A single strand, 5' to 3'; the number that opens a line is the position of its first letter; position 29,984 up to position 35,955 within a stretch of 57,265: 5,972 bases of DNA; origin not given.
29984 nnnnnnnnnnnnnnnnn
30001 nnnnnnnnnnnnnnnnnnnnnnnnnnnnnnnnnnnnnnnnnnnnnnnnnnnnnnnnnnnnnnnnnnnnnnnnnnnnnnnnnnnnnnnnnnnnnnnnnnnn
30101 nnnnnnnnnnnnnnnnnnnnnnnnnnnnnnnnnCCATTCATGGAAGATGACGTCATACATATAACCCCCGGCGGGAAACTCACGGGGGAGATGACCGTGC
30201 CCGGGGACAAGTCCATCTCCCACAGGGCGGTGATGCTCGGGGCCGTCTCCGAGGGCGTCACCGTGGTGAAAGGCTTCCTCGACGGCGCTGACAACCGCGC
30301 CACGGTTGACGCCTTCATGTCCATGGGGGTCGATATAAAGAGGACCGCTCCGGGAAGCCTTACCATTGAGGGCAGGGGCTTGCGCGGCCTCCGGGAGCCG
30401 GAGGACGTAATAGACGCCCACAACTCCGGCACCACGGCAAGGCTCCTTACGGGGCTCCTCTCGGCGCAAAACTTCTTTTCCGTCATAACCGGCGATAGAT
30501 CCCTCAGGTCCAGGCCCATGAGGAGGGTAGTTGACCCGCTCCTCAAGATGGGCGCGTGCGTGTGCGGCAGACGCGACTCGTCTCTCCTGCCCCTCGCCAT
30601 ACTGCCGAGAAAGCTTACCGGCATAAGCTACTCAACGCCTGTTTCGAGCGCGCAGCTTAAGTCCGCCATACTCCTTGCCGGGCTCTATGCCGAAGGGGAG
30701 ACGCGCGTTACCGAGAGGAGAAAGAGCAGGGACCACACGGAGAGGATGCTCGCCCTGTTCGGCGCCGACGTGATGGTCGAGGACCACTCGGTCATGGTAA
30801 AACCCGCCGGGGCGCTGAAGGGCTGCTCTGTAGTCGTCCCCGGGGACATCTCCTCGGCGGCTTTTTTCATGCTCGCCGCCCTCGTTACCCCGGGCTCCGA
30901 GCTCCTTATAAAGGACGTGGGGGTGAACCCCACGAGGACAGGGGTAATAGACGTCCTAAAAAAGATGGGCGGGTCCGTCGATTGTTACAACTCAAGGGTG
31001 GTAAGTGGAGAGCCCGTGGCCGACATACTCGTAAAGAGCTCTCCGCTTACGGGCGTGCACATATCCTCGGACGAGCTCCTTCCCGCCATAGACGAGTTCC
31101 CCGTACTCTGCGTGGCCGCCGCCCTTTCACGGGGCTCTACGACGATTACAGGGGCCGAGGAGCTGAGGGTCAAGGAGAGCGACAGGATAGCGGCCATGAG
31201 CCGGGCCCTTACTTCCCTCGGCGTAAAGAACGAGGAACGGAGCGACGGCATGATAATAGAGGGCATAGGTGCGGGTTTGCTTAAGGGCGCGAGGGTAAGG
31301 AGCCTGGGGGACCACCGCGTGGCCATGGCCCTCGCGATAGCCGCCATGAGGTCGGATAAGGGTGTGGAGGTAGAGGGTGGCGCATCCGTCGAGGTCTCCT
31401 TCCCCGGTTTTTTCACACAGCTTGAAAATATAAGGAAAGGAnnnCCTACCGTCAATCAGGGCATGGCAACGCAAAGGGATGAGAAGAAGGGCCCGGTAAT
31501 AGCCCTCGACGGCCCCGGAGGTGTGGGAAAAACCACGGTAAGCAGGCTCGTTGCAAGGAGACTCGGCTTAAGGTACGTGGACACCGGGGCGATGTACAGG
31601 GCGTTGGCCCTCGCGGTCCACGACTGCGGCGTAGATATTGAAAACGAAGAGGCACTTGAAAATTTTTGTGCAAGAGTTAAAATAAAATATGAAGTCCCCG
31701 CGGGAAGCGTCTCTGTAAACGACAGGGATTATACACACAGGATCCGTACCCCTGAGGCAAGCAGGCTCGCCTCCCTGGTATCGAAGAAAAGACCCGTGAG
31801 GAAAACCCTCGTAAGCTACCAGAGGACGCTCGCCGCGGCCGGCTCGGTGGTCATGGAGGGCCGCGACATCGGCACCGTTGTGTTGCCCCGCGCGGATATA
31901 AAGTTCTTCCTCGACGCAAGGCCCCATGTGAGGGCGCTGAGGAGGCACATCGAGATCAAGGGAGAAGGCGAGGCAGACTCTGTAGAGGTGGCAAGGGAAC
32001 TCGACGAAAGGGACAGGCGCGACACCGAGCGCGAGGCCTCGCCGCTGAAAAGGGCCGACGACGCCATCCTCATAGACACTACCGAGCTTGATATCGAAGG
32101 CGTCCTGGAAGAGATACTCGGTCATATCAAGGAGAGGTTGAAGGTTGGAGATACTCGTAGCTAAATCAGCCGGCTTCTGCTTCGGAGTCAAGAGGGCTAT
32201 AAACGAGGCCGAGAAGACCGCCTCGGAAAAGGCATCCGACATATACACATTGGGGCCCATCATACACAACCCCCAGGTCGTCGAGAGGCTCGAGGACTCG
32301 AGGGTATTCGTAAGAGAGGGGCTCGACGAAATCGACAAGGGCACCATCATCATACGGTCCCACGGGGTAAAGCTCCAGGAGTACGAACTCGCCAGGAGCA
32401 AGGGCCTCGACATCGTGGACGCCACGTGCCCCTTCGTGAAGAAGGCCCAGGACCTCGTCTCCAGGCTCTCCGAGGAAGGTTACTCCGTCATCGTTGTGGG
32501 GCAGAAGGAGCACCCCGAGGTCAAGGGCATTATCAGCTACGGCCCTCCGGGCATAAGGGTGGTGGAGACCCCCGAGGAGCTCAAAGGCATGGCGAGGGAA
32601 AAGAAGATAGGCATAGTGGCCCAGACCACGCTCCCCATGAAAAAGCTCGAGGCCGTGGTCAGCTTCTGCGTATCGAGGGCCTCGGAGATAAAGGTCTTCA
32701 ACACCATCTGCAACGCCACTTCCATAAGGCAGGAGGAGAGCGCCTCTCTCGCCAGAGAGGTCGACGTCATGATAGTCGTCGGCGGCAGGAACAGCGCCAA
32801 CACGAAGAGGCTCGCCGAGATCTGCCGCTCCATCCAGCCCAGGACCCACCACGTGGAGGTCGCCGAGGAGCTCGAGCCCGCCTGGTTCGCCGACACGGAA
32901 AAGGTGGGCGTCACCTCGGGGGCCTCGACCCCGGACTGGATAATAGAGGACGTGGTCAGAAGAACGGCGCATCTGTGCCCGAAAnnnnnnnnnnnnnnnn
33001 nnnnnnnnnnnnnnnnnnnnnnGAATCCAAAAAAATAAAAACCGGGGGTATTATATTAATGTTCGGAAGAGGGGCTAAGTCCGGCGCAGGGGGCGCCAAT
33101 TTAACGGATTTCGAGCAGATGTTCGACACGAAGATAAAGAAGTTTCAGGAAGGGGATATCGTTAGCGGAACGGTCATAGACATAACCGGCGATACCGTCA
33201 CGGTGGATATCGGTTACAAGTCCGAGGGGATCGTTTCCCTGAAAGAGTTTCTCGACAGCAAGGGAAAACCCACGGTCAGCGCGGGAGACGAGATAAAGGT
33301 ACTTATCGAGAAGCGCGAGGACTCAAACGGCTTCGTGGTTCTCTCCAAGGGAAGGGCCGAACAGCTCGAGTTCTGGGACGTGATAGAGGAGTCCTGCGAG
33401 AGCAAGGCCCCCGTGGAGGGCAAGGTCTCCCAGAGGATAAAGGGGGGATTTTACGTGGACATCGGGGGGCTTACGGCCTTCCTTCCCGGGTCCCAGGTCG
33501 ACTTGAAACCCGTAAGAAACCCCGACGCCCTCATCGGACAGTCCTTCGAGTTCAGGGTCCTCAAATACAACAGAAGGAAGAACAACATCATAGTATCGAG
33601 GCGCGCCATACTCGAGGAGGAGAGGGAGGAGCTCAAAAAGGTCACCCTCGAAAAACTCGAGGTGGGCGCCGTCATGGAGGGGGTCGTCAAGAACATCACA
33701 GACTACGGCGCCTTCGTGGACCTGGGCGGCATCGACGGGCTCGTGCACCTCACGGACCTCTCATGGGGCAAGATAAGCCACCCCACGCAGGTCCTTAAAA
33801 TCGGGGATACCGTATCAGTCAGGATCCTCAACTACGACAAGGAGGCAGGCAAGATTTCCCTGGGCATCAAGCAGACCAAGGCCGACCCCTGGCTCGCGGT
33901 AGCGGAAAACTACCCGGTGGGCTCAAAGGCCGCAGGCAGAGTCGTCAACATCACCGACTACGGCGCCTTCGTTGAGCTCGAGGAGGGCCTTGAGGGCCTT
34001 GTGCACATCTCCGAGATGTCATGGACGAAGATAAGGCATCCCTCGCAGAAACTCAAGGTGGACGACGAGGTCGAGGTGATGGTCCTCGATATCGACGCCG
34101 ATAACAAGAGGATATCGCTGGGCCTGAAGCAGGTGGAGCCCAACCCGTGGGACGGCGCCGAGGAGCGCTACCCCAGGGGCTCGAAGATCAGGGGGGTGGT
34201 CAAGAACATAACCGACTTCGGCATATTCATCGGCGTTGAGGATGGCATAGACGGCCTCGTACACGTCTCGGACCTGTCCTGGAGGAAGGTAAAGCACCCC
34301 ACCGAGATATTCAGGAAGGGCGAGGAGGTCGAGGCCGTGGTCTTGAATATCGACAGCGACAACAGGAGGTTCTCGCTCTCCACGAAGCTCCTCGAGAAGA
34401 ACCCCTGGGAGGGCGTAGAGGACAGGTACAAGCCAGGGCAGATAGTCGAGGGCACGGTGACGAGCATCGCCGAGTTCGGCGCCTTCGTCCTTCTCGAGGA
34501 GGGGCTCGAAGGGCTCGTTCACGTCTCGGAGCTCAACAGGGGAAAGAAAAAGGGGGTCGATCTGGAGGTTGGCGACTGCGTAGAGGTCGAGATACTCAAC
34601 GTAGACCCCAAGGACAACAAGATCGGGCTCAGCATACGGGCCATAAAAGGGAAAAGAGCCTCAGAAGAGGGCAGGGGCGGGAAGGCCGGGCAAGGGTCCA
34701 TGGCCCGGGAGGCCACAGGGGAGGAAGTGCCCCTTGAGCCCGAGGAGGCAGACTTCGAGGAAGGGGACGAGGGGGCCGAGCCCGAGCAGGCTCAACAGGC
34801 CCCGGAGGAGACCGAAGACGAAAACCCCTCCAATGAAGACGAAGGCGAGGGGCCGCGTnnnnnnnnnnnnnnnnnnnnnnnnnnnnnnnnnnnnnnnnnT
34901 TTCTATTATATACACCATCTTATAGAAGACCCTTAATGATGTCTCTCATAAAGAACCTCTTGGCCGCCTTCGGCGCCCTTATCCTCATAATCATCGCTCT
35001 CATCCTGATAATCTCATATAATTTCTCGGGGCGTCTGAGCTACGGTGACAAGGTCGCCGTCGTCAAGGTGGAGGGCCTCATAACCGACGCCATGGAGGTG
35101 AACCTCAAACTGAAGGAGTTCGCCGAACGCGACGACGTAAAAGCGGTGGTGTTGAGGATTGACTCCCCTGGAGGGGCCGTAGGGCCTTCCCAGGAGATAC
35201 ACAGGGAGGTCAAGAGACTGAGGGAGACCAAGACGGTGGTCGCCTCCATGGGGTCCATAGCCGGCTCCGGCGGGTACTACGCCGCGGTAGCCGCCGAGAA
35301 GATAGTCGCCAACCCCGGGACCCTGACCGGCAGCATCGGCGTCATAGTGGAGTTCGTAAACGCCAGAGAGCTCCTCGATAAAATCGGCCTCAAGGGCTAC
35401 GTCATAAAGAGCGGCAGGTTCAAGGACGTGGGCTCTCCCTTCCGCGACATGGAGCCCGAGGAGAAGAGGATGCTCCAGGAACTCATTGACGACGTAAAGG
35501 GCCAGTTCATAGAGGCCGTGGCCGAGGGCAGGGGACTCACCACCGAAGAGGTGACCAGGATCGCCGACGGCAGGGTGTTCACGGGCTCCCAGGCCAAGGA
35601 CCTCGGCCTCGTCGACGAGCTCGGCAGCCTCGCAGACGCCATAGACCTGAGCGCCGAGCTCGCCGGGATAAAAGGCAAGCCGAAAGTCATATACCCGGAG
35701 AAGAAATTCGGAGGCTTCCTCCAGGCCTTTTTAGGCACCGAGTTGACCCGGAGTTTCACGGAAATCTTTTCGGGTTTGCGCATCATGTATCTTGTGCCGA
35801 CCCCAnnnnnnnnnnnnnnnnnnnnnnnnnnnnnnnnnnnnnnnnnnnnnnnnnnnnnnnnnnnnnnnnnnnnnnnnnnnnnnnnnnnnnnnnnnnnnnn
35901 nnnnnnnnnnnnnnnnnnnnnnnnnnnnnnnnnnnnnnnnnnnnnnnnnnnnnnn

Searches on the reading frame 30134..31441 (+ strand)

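Call 66: search_protein_families(library=pfam, proteins=[window:30134-31441:+], max_evalue=0.00001)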
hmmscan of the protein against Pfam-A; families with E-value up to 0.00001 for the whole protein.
window:30134-31441:+ (436 aa): 1 family
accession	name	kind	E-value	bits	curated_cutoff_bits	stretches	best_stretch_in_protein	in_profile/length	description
PF00275.25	EPSP_synthase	-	2e-116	389.6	22.8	1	11-430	2-417/417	EPSP synthase (3-phosphoshikimate 1-carboxyvinyltransferase)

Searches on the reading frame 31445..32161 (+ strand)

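Call 66: search_protein_families(library=pfam, proteins=[window:31445-32161:+], max_evalue=0.00001)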
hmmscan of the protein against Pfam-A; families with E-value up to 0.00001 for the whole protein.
window:31445-32161:+ (239 aa): 3 families
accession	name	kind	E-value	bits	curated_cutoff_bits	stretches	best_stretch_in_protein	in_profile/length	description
PF02224.24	Cytidylate_kin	-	7e-66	222.4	26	1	19-229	1-210/211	Cytidylate kinase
PF13189.12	Cytidylate_kin2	-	1.9e-07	31.9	28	1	18-193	1-150/176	Cytidylate kinase-like family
PF13238.12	AAA_18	-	4.2e-06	27.7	29.4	0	19-167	1-108/128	AAA domain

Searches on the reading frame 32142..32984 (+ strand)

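Call 66: search_protein_families(library=pfam, proteins=[window:32142-32984:+], max_evalue=0.00001)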
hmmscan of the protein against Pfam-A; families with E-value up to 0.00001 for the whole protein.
window:32142-32984:+ (281 aa): 1 family
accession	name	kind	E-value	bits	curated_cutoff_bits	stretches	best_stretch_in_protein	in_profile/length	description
PF02401.23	LYTB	-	6.6e-99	331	24.5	1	4-274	1-265/267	LytB protein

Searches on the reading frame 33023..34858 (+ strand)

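Call 67: search_protein_families(library=pfam, proteins=[window:33023-34858:+], max_evalue=0.00001)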
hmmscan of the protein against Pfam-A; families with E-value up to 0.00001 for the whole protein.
window:33023-34858:+ (612 aa): 5 families
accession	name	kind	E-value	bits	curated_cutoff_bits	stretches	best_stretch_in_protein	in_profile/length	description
PF00575.29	S1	-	1.9e-104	342.6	22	6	211-283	1-74/74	S1 RNA binding domain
PF23459.1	S1_RRP5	-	1.1e-36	125.7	27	3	469-537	1-71/72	RRP5 S1 domain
PF21710.3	Spt6_S1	-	2.5e-12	47.4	27.5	0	393-454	24-86/91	Spt6, S1/OB domain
PF13509.12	S1_2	-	8.2e-10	39.1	21.8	0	472-516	2-46/61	S1 domain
PF17092.11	PCB_OB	-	4.3e-07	31.1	27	0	199-270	16-99/111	Penicillin-binding protein OB-like domain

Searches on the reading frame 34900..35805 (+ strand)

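Call 67: search_protein_families(library=pfam, proteins=[window:34900-35805:+], max_evalue=0.00001)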
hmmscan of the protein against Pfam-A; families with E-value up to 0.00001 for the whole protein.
window:34900-35805:+ (302 aa): 2 families
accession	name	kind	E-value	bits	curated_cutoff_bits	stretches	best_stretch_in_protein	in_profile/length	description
PF01343.23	Peptidase_S49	-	5.2e-51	173.1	24.9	1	107-257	3-153/154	Peptidase family S49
PF25145.1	NfeD1b_N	-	3.6e-08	33.6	40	1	52-151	2-100/189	NfeD1b, N-terminal domain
